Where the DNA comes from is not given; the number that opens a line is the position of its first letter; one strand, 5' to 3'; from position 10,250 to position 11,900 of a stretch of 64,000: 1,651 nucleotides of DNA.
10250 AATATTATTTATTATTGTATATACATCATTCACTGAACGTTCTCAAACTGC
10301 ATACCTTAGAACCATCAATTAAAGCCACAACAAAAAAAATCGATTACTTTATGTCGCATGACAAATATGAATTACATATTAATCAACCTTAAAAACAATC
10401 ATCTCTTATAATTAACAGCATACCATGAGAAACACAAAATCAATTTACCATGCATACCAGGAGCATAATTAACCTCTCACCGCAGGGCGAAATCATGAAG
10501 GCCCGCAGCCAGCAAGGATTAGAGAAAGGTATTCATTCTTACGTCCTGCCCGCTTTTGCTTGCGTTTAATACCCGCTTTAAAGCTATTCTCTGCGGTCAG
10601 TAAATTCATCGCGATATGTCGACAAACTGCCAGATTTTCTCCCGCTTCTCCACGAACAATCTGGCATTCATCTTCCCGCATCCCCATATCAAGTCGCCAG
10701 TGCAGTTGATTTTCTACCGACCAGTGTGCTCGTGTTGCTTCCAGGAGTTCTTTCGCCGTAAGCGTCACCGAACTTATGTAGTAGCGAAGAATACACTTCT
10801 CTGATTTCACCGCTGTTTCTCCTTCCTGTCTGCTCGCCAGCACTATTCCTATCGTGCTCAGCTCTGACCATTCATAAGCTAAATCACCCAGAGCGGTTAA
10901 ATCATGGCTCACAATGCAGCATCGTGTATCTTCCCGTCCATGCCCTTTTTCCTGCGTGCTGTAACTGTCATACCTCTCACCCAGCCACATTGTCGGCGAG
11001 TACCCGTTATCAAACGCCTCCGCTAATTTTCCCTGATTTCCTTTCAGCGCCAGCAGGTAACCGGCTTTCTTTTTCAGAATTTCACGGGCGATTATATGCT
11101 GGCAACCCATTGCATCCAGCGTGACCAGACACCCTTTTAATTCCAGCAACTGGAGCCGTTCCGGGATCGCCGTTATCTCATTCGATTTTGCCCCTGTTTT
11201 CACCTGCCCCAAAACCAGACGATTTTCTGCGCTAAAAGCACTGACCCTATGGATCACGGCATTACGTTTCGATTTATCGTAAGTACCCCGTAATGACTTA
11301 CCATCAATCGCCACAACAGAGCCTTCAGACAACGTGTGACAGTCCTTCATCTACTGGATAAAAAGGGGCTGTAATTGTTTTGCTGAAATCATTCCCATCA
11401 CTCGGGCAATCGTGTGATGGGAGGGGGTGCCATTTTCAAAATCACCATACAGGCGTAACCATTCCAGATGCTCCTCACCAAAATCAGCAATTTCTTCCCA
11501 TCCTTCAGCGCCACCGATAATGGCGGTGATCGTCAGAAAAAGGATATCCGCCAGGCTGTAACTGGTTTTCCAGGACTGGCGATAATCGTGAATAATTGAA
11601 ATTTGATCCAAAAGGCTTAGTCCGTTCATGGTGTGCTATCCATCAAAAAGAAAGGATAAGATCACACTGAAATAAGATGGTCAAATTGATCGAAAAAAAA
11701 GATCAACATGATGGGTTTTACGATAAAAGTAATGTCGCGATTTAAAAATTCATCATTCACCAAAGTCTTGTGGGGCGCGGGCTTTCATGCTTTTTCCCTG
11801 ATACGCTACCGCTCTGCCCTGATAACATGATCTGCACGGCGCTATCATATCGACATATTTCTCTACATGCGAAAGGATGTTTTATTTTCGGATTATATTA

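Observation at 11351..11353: In-frame TGG->TAG nonsense codon splits the H-repeat transposase-like gene upstream of rhs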

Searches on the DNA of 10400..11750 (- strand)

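Call 5: search_dna_similar(query=window:10400-11750:-, collection=ecoli_genomes, mode=near, max_rows=40)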
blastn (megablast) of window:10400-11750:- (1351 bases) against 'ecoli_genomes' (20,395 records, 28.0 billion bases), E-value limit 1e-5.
Records with a match: 145; places in all: 147; records where one place covers at least 80% of the query: 140.
Genomes with a match: 145 of 5426; with a place that covers at least 80% of the query: 140. Places per genome that has any: lowest 1, median 1, highest 2. On chromosomes: 147 places; on plasmids: 0.
Best place of each record, by identity: >=99% 145.
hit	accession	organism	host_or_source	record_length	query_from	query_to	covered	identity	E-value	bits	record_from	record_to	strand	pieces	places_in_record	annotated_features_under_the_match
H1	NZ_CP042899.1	Escherichia coli strain CFSAN061763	missing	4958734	1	1351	100%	100.0%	0e+0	2495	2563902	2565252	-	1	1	ISAs1 family transposase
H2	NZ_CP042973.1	Escherichia coli strain CFSAN061768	missing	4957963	1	1351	100%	100.0%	0e+0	2495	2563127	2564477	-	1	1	ISAs1 family transposase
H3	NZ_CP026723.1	Escherichia coli strain 266917_2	Homo sapiens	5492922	1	1351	100%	100.0%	0e+0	2495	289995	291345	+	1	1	ISAs1 family transposase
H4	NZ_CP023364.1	Escherichia coli strain 144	canine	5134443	1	1351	100%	100.0%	0e+0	2495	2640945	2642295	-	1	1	ISAs1 family transposase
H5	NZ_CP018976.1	Escherichia coli strain Ecol_545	Homo sapiens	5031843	1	1351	100%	100.0%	0e+0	2495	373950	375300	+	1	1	ISAs1 family transposase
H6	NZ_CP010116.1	Escherichia coli strain C1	cow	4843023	1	1351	100%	100.0%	0e+0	2495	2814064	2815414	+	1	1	ISAs1 family transposase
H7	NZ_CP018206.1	Escherichia coli strain MRSN346647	Homo sapiens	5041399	1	1351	100%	100.0%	0e+0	2495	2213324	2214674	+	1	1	ISAs1 family transposase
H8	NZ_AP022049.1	Escherichia coli strain WP4-S17-ESBL-08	-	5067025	1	1351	100%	100.0%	0e+0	2495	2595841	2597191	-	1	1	ISAs1 family transposase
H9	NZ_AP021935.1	Escherichia coli strain WP2-W18-ESBL-10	-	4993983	1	1351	100%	100.0%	0e+0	2495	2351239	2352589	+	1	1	ISAs1 family transposase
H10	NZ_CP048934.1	Escherichia coli strain 190693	Homo sapiens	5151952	1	1351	100%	100.0%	0e+0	2495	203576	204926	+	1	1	ISAs1 family transposase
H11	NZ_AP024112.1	Escherichia coli strain ECSC054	Homo sapiens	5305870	1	1351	100%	100.0%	0e+0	2495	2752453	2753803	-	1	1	ISAs1 family transposase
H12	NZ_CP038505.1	Escherichia coli strain 28Eco12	Homo sapiens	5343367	1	1351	100%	100.0%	0e+0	2495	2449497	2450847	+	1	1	ISAs1 family transposase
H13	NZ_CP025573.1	Escherichia coli strain E-1246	Homo sapiens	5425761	1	1351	100%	100.0%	0e+0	2495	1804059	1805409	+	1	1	ISAs1 family transposase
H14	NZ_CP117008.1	Escherichia coli strain MLI109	Homo sapiens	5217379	1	1351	100%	100.0%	0e+0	2495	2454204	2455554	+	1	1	ISAs1 family transposase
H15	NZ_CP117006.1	Escherichia coli strain MLI108K3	Homo sapiens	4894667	1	1351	100%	100.0%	0e+0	2495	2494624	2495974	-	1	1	ISAs1 family transposase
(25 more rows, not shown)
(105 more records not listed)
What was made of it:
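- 145 complete genomes carry the element at 99% identity or more, with a median of 1 place per genome and all on chromosomes (call 5). The locus is 100% identical in many independently sequenced complete genomes from humans, dogs, cattle, birds and water (call 5).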

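Call 7: get_annotated_region(hit=H1, flank=8000)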
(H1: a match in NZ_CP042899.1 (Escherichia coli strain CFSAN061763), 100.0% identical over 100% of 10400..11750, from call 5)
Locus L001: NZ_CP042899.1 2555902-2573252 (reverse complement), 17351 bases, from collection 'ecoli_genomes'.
description: Escherichia coli strain CFSAN061763 chromosome, complete genome
organism: Escherichia coli strain CFSAN061763 (NCBI taxid 562)
replicon: chromosome; assembly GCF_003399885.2
host: missing; source: raw milk cheese; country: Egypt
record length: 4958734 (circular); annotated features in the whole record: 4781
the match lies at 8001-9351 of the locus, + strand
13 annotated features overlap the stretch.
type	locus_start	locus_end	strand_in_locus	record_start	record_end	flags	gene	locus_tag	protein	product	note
CDS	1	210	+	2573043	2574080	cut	curA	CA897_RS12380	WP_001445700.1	NADPH-dependent curcumin/dihydrocurcumin reductase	-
CDS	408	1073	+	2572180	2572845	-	mcbR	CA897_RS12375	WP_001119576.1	GntR family transcriptional regulator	-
CDS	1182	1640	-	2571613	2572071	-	tnpA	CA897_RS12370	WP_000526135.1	IS200/IS605-like element IS200C family transposase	-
CDS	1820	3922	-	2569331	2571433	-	pqqU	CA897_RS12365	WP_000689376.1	TonB-dependent receptor PqqU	-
CDS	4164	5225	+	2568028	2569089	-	yncE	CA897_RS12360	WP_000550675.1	7-bladed beta-propeller protein YncE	-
CDS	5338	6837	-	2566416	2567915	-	ansP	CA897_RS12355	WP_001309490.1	L-asparagine permease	-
CDS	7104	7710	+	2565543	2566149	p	yncG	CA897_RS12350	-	glutathione S-transferase N-terminal domain-containing protein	frameshifted; internal stop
CDS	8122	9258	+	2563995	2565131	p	-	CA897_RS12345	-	ISAs1 family transposase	internal stop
CDS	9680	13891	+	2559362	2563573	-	-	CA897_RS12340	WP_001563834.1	RHS element core protein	-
CDS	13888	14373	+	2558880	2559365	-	-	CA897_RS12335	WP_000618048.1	pentapeptide repeat-containing protein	-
CDS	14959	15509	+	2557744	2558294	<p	-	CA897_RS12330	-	ISAs1 family transposase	frameshifted; incomplete; partial in the middle of a contig; missing C-terminus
CDS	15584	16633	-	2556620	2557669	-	-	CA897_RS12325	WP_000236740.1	GGDEF domain-containing protein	-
CDS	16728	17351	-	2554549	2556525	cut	-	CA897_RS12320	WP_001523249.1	alkyl/aryl-sulfatase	-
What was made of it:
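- Closest known: Transposase pseudogenes flagged 'internal stop' by NCBI PGAP. Same: This exact locus is annotated that way in RefSeq, for example CA897_RS12345 in NZ_CP042899.1 (call 7).
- PGAP annotates a pseudogene with an internal stop (call 7).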

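Call 30: search_dna_similar(query=L009:3180-3420:+, collection=ecoli_genomes, mode=near, max_rows=25)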
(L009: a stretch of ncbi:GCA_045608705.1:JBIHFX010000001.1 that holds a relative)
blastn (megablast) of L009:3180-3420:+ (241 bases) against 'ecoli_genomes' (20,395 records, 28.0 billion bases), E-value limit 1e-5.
Records with a match: 1702; places in all: 1789; records where one place covers at least 80% of the query: 0.
Genomes with a match: 1702 of 5426; with a place that covers at least 80% of the query: 0. Places per genome that has any: lowest 1, median 1, highest 2. On chromosomes: 1787 places; on plasmids: 2.
Best place of each record, by identity: >=99% 56; 95-99% 1331; 90-95% 311; 80-90% 4.
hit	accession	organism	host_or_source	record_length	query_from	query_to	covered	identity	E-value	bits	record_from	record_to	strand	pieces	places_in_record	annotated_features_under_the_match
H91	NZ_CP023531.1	Escherichia coli strain FDAARGOS_401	Homo sapiens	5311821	85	241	65%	99.4%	7e-74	285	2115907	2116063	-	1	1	phage integrase Arm DNA-binding domain-containing protein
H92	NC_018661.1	Escherichia coli O104:H4 str. 2009EL-2071 strain 2009EL-2071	Stool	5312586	85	241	65%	99.4%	7e-74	285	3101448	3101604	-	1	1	phage integrase Arm DNA-binding domain-containing protein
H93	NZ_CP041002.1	Escherichia coli strain FDAARGOS_772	NIST Mixed Microbial RM strain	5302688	85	241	65%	99.4%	7e-74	285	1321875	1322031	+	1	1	phage integrase Arm DNA-binding domain-containing protein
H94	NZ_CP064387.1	Escherichia coli O104:H4 strain PartB-EcoliO104H4-RM8376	missing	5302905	85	241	65%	99.4%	7e-74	285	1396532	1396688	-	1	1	phage integrase Arm DNA-binding domain-containing protein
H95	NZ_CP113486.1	Escherichia coli strain GTEN_23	Homo sapiens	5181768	85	241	65%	99.4%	7e-74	285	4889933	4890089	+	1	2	phage integrase Arm DNA-binding domain-containing protein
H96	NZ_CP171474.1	Escherichia coli strain 1070/13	Homo sapiens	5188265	85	241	65%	99.4%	7e-74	285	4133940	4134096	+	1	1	phage integrase Arm DNA-binding domain-containing protein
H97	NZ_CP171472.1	Escherichia coli strain 1070/13 pAA-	Homo sapiens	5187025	85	241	65%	99.4%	7e-74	285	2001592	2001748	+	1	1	phage integrase Arm DNA-binding domain-containing protein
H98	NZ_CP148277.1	Escherichia coli strain Z1323PEC0011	Dog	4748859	85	241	65%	99.4%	7e-74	285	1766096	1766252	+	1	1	phage integrase Arm DNA-binding domain-containing protein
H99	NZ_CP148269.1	Escherichia coli strain Z1323PEC0013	Dog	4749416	85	241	65%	99.4%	7e-74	285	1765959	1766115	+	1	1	phage integrase Arm DNA-binding domain-containing protein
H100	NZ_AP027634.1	Escherichia coli strain PSJ-22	Homo sapiens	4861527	85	241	65%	99.4%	7e-74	285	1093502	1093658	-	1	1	phage integrase Arm DNA-binding domain-containing protein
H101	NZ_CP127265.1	Escherichia coli TW14425 strain TW14425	Homo sapiens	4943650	85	241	65%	99.4%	7e-74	285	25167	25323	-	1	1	phage integrase Arm DNA-binding domain-containing protein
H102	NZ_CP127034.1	Escherichia coli strain TW10690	Homo sapiens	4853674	85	241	65%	99.4%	7e-74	285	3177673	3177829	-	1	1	phage integrase Arm DNA-binding domain-containing protein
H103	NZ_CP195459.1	Escherichia coli strain 22AR0747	Homo sapiens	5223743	85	241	65%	99.4%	7e-74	285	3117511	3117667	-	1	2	phage integrase Arm DNA-binding domain-containing protein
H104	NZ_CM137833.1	Escherichia coli strain ZH48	pig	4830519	85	241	65%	99.4%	7e-74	285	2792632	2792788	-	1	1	phage integrase Arm DNA-binding domain-containing protein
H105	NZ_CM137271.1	Escherichia coli strain ZH49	pig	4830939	85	241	65%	99.4%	7e-74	285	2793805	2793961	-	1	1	phage integrase Arm DNA-binding domain-containing protein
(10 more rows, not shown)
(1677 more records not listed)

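Call 43: get_annotated_region(hit=H92, flank=2500)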
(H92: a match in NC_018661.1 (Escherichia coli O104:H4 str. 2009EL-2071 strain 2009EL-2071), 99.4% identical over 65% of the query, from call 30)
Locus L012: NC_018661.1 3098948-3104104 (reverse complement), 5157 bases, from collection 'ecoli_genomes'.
description: Escherichia coli O104:H4 str. 2009EL-2071, complete sequence
organism: Escherichia coli O104:H4 str. 2009EL-2071 strain 2009EL-2071 (NCBI taxid 1133853)
replicon: chromosome; assembly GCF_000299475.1
host: -; source: Stool; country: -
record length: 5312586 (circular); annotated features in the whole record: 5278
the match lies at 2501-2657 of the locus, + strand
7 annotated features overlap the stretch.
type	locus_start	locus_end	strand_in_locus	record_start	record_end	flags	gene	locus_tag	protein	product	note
CDS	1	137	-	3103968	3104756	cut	ycfZ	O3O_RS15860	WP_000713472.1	TPM domain-containing protein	-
CDS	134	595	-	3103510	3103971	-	-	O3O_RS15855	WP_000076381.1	DUF3592 domain-containing protein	-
CDS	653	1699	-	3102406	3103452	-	potD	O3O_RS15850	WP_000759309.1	spermidine/putrescine ABC transporter substrate-binding protein PotD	-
CDS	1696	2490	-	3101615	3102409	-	potC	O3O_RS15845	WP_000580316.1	spermidine/putrescine ABC transporter permease PotC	-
CDS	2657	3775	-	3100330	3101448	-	-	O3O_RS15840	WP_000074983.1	phage integrase Arm DNA-binding domain-containing protein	-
CDS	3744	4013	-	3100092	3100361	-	-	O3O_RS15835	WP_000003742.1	excisionase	-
CDS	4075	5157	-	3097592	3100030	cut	-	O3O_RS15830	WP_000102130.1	exonuclease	-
